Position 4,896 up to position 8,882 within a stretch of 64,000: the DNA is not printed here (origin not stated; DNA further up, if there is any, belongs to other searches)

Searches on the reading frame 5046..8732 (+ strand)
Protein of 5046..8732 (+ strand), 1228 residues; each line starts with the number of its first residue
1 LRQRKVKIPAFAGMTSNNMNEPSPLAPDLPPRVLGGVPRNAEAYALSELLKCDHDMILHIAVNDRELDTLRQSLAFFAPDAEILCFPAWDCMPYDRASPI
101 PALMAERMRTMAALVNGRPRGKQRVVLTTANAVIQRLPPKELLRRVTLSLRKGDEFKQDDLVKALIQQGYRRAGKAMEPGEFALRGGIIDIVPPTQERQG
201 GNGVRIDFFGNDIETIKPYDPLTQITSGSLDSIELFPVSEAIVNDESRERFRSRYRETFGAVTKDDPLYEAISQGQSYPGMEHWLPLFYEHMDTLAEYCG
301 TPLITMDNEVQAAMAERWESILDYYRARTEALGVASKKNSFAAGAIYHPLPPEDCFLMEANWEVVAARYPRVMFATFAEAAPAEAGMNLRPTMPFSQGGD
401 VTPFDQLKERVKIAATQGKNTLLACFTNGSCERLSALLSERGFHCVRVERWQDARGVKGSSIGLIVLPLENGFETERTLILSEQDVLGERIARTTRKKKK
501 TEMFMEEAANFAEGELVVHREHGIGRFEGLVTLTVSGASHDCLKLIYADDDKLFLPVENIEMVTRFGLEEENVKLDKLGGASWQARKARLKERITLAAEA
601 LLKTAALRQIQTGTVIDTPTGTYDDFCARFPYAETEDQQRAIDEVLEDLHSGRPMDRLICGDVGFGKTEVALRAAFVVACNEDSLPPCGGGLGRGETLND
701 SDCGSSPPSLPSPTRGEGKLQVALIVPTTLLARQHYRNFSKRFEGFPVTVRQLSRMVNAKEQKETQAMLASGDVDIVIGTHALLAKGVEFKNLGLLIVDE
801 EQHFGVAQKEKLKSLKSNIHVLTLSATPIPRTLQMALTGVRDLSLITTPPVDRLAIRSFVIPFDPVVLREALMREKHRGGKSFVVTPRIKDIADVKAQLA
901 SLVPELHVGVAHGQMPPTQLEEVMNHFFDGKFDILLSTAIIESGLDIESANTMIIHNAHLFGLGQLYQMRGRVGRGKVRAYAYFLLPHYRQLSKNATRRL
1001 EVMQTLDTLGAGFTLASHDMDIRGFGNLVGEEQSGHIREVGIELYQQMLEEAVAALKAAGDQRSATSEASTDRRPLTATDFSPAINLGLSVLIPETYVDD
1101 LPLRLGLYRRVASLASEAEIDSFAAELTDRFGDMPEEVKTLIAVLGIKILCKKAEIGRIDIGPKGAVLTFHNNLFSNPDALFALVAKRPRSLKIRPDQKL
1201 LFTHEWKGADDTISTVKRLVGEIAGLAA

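Call 21: search_protein_families(library=pfam, proteins=[window:5046-8732:+], max_evalue=0.001)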
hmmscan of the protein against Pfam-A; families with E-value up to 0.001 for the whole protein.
window:5046-8732:+ (1228 aa): 8 families
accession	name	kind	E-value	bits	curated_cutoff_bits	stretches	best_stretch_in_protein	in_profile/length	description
PF03461.20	TRCF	-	4.7e-25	88.2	25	1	1088-1179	2-93/95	TRCF domain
PF00270.35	DEAD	-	6.1e-24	85.1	26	1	635-834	1-165/167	DEAD/DEAH box helicase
PF00271.37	Helicase_C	-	3.4e-21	76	23.5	1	868-976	6-109/110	Helicase conserved C-terminal domain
PF17757.6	UvrB_inter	-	5.5e-21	74.9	22.9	1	148-239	1-89/91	UvrB interaction domain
PF02559.22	CarD_TRCF_RID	-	1.7e-18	66.9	23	1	511-565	1-55/57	CarD-like/TRCF RID domain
PF04851.21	ResIII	-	5.1e-06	26.9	22.5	0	721-828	55-162/164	Type III restriction enzyme, res subunit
PF21132.2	MFD_D3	-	2.9e-05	24.4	21.8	1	419-485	7-72/73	MFD, D3 domain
PF22590.2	Cas3-like_C_2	-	0.00061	20.5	27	0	879-976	2-104/106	CRISPR-associated nuclease/helicase Cas3, C-terminal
